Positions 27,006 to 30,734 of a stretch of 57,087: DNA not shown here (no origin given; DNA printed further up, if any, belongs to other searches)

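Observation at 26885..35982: Uncharacterised five-gene cassette: two ~1,130-aa paralogs, an M6-type lipoprotein metalloprotease and two small proteins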

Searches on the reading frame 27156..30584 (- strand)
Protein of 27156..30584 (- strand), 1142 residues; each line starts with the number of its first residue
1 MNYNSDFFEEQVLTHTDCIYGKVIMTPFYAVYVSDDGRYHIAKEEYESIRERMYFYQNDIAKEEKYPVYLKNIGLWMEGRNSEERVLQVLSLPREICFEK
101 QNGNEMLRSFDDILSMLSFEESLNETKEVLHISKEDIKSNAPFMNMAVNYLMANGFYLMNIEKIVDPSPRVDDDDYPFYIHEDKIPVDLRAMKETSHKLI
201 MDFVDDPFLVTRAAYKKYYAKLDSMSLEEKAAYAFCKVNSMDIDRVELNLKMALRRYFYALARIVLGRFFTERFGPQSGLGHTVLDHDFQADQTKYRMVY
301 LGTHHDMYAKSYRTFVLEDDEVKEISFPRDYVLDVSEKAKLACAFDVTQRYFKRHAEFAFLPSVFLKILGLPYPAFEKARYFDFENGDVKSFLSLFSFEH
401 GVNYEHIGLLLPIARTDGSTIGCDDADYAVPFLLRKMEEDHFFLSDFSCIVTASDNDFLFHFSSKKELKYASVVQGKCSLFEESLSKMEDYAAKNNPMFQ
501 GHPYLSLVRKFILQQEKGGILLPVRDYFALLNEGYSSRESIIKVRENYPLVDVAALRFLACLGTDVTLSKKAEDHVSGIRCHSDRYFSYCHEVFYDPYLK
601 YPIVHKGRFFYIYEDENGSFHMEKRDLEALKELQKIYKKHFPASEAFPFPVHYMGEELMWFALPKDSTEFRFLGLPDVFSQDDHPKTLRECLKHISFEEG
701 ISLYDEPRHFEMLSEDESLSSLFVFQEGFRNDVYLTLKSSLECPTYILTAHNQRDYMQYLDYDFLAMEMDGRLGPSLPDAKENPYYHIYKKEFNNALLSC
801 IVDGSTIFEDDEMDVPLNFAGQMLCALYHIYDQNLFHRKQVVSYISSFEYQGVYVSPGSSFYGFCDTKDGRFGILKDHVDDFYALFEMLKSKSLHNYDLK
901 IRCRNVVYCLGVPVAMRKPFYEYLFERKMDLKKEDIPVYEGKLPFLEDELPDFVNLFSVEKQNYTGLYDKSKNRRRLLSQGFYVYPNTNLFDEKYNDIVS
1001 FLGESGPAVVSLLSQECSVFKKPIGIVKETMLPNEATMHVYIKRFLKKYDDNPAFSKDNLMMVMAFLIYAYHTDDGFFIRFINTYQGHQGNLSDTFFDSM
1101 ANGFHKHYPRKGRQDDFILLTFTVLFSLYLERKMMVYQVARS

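Call 3: search_protein_families(library=pfam, proteins=[window:27156-30584:-], max_evalue=1)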
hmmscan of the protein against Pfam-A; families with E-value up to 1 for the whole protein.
window:27156-30584:- (1142 aa): 1 family
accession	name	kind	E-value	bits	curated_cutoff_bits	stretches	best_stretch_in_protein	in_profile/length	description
PF19773.5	DUF6259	-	0.12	11.9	28.7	1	27-89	4-66/300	Domain of unknown function (DUF6259)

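Call 4: search_protein_families(library=ncbifam, proteins=[window:27156-30584:-], max_evalue=1)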
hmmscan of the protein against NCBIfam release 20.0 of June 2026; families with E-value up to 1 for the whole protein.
window:27156-30584:- (1142 aa): 0 families

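Call 7: find_homologous_proteins(query=window:27156-30584:-)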
Query window:27156-30584:- (1142 aa): 14 proteins with E <= 0.001 among 8000 candidates.
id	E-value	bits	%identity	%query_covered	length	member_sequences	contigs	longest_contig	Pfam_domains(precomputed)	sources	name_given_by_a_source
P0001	0.0e+0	2440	92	100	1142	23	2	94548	-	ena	-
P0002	0.0e+0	1728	66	100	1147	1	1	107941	-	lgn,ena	-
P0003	7.8e-159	549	31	100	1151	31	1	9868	-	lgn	-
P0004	9.2e-152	526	30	100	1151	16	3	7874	-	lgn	-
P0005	4.5e-136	474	31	95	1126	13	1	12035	-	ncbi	-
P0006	3.5e-134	467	31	95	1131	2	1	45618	-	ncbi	-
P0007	3.7e-129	451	31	95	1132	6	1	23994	-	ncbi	-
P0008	6.4e-128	447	31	96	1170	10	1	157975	-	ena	-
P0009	5.5e-126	440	31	95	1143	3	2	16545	-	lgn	-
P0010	5.8e-126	440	30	96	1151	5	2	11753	-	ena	-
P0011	5.9e-122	427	29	99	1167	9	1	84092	-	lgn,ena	-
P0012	1.1e-116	409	29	100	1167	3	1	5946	-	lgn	-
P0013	3.3e-64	236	30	47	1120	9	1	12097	-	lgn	-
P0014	1.4e-54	204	23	14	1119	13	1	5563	-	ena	-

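Call 24: search_solved_structures(query=A2, max_evalue=1)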
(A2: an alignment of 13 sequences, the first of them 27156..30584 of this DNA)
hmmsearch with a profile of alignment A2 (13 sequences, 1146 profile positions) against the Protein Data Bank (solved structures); distinct sequences matched with E-value up to 1: 7.
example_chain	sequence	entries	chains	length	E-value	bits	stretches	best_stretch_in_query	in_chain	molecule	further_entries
6l4u_I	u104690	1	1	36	0.089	14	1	357-382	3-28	Photosystem I reaction center subunit VIII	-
6l35_I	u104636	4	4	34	0.15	13.3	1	357-381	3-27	Photosystem I reaction center subunit VIII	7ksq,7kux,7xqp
8xls_I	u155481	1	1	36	0.15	13.3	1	357-385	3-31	Photosystem I reaction center subunit VIII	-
8htu_I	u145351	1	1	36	0.18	13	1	357-381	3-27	Photosystem I reaction center subunit VIII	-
8zeh_i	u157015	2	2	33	0.19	12.9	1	357-383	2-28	Photosystem I reaction center subunit VIII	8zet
9lut_I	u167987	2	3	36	0.32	12.1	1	357-381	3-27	Photosystem I reaction center subunit VIII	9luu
6igz_I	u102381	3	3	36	0.55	11.4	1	357-381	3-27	PsaI | Photosystem I reaction center subunit VIII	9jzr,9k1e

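Call 25: search_protein_families(library=padloc, proteins=[window:27156-30584:-], max_evalue=0.1)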
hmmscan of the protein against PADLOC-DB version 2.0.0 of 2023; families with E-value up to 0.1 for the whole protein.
window:27156-30584:- (1142 aa): 0 families

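Call 26: search_protein_families(library=phrogs, proteins=[window:27156-30584:-], max_evalue=0.1)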
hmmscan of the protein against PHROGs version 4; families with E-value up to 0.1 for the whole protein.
window:27156-30584:- (1142 aa): 0 families

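Call 53: find_encoding_contigs(protein=P0002, flank=10000, max_places=2)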
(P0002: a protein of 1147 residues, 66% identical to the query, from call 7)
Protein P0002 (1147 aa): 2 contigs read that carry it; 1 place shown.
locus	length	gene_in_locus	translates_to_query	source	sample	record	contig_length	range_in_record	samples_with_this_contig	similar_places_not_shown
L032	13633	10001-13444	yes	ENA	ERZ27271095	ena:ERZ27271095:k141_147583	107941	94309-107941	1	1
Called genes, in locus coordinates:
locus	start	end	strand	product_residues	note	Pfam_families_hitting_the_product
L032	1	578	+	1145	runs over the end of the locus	PF17757:UvrB_inter, PF02559:CarD_TRCF_RID, PF00270:DEAD, PF04851:ResIII, PF00271:Helicase_C, PF22590:Cas3-like_C_2, PF03461:TRCF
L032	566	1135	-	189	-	-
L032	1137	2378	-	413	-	PF01171:ATP_bind_3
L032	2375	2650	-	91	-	-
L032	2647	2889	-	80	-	PF01479:S4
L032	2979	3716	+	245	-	PF02146:SIR2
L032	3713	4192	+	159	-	-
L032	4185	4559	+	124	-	-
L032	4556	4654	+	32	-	-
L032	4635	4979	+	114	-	-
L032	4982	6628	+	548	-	-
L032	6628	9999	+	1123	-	-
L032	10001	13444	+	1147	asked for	-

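Call 54: find_encoding_contigs(protein=P0001, flank=10000, max_places=2)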
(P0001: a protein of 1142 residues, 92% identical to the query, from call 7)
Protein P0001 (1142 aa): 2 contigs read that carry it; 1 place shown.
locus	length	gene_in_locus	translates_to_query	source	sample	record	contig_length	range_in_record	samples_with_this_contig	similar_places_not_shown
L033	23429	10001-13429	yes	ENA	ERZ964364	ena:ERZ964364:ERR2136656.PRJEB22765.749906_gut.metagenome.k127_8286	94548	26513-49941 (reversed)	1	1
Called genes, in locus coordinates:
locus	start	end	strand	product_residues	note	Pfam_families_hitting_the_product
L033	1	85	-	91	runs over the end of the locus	-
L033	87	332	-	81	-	PF01479:S4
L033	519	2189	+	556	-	-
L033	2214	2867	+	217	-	PF00657:Lipase_GDSL, PF13472:Lipase_GDSL_2, PF16255:Lipase_GDSL_lke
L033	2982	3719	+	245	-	PF02146:SIR2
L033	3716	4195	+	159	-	-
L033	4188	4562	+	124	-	-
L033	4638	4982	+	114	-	-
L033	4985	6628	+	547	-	-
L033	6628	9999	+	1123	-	-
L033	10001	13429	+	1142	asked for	-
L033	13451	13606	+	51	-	-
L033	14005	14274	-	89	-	-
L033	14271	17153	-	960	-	PF00690:Cation_ATPase_N, PF00122:E1-E2_ATPase, PF00702:Hydrolase, PF13246:Cation_ATPase, PF08282:Hydrolase_3 (faint), PF00689:Cation_ATPase_C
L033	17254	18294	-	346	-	PF01699:Na_Ca_ex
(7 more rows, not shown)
